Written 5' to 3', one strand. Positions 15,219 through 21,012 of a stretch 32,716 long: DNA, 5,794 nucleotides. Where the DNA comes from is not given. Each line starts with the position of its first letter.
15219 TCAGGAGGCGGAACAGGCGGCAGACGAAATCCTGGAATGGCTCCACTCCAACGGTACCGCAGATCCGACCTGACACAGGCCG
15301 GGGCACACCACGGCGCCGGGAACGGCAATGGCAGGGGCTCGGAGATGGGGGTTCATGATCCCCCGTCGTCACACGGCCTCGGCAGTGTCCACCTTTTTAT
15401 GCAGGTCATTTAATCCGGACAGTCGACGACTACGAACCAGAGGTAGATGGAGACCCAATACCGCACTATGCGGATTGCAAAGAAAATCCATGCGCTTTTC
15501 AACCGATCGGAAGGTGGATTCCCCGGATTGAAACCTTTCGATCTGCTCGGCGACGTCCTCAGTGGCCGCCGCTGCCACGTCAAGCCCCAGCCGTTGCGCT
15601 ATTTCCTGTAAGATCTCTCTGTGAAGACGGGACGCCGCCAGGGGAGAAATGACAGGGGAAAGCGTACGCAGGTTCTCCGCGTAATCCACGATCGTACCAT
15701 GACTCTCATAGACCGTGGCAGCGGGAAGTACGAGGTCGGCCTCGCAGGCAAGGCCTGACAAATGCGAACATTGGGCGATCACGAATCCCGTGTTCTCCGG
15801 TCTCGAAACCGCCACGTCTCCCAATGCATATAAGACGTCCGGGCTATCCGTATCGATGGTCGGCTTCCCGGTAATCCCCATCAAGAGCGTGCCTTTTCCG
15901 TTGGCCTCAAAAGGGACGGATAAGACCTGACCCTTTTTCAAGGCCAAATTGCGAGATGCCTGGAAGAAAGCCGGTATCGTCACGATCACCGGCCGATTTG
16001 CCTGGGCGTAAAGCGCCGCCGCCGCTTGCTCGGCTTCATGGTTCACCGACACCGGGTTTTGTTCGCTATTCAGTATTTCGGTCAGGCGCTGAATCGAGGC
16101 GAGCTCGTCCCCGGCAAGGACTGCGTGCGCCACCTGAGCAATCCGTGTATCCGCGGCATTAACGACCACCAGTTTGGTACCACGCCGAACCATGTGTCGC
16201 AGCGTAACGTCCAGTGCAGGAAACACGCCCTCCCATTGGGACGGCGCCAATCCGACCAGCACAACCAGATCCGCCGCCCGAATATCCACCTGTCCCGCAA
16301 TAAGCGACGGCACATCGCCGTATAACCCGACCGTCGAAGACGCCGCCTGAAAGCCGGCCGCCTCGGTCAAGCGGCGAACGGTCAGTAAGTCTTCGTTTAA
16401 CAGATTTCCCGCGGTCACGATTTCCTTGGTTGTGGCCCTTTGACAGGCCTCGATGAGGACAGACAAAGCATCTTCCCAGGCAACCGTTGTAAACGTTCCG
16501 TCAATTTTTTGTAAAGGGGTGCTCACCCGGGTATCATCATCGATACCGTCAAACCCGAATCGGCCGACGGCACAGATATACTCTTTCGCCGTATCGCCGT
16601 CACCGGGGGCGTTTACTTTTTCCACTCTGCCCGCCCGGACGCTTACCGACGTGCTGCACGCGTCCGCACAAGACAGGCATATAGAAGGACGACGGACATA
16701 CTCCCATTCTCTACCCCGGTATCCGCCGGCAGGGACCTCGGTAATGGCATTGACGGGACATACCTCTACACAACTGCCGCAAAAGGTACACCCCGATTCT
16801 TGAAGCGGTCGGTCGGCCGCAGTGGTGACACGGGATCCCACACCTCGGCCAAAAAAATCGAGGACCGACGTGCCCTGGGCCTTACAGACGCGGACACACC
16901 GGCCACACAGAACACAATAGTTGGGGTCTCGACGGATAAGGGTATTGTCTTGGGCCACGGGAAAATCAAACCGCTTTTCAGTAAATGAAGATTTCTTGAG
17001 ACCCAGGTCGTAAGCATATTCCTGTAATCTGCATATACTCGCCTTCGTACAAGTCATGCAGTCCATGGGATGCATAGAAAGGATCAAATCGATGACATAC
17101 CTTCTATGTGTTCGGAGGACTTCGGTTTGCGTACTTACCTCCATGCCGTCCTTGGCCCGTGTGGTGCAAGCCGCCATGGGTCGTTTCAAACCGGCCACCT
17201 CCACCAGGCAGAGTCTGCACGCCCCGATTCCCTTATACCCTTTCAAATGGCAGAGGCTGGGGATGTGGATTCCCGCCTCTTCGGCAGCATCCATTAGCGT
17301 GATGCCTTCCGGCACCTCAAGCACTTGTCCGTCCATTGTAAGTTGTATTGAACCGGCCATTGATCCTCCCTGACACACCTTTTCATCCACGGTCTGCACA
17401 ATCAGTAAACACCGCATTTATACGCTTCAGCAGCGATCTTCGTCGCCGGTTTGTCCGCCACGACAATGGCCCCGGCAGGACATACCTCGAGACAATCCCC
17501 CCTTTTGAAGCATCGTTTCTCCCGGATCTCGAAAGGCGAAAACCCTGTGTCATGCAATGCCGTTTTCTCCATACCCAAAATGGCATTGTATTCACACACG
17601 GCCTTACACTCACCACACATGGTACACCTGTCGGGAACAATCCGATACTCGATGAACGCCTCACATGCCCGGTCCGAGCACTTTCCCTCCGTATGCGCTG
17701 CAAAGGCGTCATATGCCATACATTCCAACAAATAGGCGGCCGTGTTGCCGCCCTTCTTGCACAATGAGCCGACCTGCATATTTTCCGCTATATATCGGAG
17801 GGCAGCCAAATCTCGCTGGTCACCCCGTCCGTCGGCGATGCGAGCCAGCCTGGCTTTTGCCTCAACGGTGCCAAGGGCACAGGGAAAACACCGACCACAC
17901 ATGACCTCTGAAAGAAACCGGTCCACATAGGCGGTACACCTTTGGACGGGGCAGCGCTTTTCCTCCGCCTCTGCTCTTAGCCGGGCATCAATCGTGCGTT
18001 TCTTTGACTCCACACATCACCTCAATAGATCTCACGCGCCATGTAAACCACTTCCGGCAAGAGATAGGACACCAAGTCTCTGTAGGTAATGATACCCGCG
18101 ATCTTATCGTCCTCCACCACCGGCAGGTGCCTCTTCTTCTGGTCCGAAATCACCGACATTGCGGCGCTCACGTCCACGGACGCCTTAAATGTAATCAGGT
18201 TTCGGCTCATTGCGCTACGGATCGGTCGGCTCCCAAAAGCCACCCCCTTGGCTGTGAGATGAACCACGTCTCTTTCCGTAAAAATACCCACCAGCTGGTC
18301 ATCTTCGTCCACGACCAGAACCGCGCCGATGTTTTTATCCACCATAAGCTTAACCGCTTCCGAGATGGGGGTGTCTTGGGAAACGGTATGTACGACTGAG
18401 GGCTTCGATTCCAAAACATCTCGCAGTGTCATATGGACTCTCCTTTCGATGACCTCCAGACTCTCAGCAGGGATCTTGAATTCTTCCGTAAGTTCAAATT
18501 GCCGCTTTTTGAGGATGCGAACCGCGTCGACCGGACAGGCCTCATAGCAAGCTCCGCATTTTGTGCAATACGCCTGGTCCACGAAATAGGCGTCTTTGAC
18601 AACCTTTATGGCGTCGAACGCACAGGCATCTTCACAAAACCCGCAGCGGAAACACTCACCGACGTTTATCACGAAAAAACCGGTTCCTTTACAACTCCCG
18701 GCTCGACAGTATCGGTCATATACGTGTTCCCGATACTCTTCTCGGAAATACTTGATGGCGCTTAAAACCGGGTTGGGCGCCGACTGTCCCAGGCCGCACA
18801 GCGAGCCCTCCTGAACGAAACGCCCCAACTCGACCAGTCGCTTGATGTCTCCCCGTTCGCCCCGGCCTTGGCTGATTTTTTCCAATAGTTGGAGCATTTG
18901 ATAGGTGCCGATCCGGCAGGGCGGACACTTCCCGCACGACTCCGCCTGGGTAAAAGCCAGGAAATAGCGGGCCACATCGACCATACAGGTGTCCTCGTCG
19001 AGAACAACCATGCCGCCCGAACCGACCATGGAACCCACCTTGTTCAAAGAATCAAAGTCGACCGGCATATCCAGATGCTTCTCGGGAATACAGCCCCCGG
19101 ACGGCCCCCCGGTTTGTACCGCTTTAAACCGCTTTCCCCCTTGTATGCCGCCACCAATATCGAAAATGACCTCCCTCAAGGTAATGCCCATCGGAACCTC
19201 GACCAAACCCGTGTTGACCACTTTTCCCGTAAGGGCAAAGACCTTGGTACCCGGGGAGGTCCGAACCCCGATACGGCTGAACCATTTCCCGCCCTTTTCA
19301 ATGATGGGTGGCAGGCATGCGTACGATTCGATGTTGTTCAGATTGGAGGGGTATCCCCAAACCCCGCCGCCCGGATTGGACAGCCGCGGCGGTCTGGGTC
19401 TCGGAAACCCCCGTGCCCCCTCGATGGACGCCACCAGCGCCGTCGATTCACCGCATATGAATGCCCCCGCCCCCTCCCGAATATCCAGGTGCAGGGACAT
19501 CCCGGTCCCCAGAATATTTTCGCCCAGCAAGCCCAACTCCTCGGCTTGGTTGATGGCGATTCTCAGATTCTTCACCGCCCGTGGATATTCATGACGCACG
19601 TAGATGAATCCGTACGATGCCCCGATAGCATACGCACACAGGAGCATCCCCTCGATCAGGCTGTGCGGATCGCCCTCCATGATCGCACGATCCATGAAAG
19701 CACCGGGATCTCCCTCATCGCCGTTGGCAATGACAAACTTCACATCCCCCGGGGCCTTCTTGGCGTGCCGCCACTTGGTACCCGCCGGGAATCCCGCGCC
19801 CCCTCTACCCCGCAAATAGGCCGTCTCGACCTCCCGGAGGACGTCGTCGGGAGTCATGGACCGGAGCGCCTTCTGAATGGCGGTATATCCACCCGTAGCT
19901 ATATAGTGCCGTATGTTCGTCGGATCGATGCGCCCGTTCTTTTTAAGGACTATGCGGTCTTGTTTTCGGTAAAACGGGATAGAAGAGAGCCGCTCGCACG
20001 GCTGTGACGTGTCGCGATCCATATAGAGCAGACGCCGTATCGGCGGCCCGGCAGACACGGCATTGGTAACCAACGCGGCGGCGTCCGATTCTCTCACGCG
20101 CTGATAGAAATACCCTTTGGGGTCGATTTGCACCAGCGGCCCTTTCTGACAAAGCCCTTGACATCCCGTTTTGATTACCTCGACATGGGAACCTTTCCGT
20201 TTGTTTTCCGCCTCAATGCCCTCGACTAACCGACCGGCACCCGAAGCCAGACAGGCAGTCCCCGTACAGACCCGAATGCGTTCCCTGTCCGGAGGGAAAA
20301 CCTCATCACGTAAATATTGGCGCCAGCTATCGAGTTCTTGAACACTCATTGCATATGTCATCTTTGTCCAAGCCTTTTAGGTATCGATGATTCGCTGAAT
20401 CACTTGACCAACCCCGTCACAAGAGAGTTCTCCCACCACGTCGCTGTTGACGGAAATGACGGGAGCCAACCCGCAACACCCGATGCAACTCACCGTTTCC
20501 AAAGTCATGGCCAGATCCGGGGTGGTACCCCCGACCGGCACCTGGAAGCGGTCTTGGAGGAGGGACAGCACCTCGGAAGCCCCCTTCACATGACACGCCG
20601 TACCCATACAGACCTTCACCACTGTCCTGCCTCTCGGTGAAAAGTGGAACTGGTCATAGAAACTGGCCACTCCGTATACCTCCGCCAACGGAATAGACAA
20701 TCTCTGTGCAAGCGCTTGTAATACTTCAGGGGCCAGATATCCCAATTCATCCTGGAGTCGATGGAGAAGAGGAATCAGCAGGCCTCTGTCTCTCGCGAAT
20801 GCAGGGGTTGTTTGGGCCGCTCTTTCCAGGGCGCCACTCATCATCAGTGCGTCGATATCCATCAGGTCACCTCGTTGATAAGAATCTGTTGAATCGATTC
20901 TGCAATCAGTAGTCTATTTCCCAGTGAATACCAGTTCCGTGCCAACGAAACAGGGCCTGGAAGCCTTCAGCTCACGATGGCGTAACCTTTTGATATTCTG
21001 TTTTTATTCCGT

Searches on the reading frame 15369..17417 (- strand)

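Call 11: search_protein_families(library=pfam, proteins=[window:15369-17417:-], max_evalue=0.0001)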
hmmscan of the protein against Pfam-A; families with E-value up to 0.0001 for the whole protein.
window:15369-17417:- (682 aa): 10 families
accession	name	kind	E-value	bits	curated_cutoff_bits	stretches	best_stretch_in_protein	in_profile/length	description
PF13510.11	Fer2_4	-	2.6e-21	75.9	22.8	1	23-98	3-81/82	2Fe-2S iron-sulfur cluster binding domain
PF00384.28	Molybdopterin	-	2.9e-15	56.6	24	1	297-608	1-352/353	Molybdopterin oxidoreductase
PF10588.14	NADH-G_4Fe-4S_3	-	8.2e-13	48.1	27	1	105-143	1-39/40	NADH-ubiquinone oxidoreductase-G iron-sulfur binding region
PF12838.12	Fer4_7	-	1.2e-10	42.1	27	2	168-224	2-52/52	4Fe-4S dicluster domain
PF00037.32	Fer4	-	2e-09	37.3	21.1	1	207-226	5-24/24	4Fe-4S binding domain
PF14697.11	Fer4_21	-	2.3e-07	31.3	35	1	165-226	5-58/59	4Fe-4S dicluster domain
PF13187.11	Fer4_9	-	4.7e-07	30.2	27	1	167-225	1-52/52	4Fe-4S dicluster domain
PF22117.2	Fer4_Nqo3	-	8.6e-07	29.5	27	1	160-226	3-67/67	NADH-quinone oxidoreductase subunit 3, ferredoxin-like domain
PF13237.11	Fer4_10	-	1.6e-06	28.3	25.5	1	161-221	2-53/53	4Fe-4S dicluster domain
PF12837.12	Fer4_6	-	4.5e-05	23.6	25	1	161-181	2-22/24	4Fe-4S binding domain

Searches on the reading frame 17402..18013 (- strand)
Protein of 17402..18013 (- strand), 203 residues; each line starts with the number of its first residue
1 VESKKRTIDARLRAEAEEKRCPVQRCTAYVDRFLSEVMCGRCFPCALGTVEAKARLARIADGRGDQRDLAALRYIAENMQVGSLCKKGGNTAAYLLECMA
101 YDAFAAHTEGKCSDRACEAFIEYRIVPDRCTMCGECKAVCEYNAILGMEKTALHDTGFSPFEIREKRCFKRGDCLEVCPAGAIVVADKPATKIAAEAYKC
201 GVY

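Call 11: search_protein_families(library=pfam, proteins=[window:17402-18013:-], max_evalue=0.0001)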
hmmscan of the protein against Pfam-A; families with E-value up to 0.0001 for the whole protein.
window:17402-18013:- (203 aa): 4 families
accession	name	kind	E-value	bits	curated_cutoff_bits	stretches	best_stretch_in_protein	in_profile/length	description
PF10589.14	NADH_4Fe-4S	-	8e-14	51.7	23.5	1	27-101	3-77/85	NADH-ubiquinone oxidoreductase-F iron-sulfur binding region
PF12838.12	Fer4_7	-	2.5e-08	34.7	27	1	129-182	1-52/52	4Fe-4S dicluster domain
PF00037.32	Fer4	-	3.5e-07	30.2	21.1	1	124-145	2-23/24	4Fe-4S binding domain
PF12837.12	Fer4_6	-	2e-05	24.8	25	0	125-145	4-24/24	4Fe-4S binding domain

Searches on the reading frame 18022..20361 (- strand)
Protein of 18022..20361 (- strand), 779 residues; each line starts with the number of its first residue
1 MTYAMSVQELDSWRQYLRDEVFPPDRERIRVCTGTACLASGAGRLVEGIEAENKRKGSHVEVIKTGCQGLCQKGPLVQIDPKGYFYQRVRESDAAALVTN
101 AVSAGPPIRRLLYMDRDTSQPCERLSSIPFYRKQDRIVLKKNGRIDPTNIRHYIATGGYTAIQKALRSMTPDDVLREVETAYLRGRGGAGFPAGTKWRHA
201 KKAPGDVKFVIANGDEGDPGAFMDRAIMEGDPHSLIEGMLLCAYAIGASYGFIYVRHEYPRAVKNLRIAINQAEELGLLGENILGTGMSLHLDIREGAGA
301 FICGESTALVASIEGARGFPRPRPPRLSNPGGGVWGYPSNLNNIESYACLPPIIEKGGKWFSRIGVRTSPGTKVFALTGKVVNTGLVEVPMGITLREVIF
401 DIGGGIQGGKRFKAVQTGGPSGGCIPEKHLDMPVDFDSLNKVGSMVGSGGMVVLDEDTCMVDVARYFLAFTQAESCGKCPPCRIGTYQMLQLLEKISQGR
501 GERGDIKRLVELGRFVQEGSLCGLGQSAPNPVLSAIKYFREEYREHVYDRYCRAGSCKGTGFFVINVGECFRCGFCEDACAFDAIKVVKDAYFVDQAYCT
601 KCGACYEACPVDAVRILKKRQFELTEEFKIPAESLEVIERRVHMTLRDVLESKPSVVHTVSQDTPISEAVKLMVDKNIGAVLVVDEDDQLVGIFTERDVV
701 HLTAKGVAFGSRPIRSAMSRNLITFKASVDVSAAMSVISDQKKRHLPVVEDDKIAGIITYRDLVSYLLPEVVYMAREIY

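Call 11: search_protein_families(library=pfam, proteins=[window:18022-20361:-], max_evalue=0.0001)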
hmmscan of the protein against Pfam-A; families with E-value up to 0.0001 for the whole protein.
window:18022-20361:- (779 aa): 12 families
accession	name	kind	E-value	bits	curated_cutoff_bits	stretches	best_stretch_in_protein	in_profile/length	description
PF01512.22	Complex1_51K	-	3.7e-39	134.5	31.2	1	178-349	1-147/150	Nuo51 FMN-binding domain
PF10589.14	NADH_4Fe-4S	-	8.8e-34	115.7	23.5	1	462-546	1-85/85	NADH-ubiquinone oxidoreductase-F iron-sulfur binding region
PF00571.33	CBS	-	7.8e-26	90.6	24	2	657-702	9-54/57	CBS domain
PF01257.25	2Fe-2S_thioredx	-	1.8e-08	34.8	24.8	1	23-99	62-142/145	Thioredoxin-like [2Fe-2S] ferredoxin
PF00037.32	Fer4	-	3.2e-07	30.3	21.1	1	593-614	2-23/24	4Fe-4S binding domain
PF12838.12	Fer4_7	-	4.4e-07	30.7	27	1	570-613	2-52/52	4Fe-4S dicluster domain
PF14697.11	Fer4_21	-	5.8e-07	30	35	1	565-615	3-58/59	4Fe-4S dicluster domain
PF13237.11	Fer4_10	-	5.3e-06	26.7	25.5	1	564-610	3-53/53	4Fe-4S dicluster domain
PF13187.11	Fer4_9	-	9.6e-06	26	27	1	570-613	2-51/52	4Fe-4S dicluster domain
PF10531.15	SLBB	-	1.1e-05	25.6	27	1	374-423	1-53/55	SLBB domain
PF13183.11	Fer4_8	-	1.5e-05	25.9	27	0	597-613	3-19/68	4Fe-4S dicluster domain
PF12797.12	Fer4_2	-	6.7e-05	23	24.5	0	592-611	3-22/22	4Fe-4S binding domain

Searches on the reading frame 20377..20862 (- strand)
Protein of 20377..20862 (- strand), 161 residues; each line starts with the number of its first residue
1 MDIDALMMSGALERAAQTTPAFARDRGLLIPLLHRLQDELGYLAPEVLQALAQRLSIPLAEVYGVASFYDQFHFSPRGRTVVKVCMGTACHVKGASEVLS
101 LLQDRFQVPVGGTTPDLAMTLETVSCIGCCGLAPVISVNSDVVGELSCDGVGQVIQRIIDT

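Call 11: search_protein_families(library=pfam, proteins=[window:20377-20862:-], max_evalue=0.0001)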
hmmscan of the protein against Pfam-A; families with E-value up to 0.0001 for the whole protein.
window:20377-20862:- (161 aa): 1 family
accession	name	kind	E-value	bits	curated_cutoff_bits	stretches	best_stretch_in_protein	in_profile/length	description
PF01257.25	2Fe-2S_thioredx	-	3.7e-44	150.5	24.8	1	21-157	7-143/145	Thioredoxin-like [2Fe-2S] ferredoxin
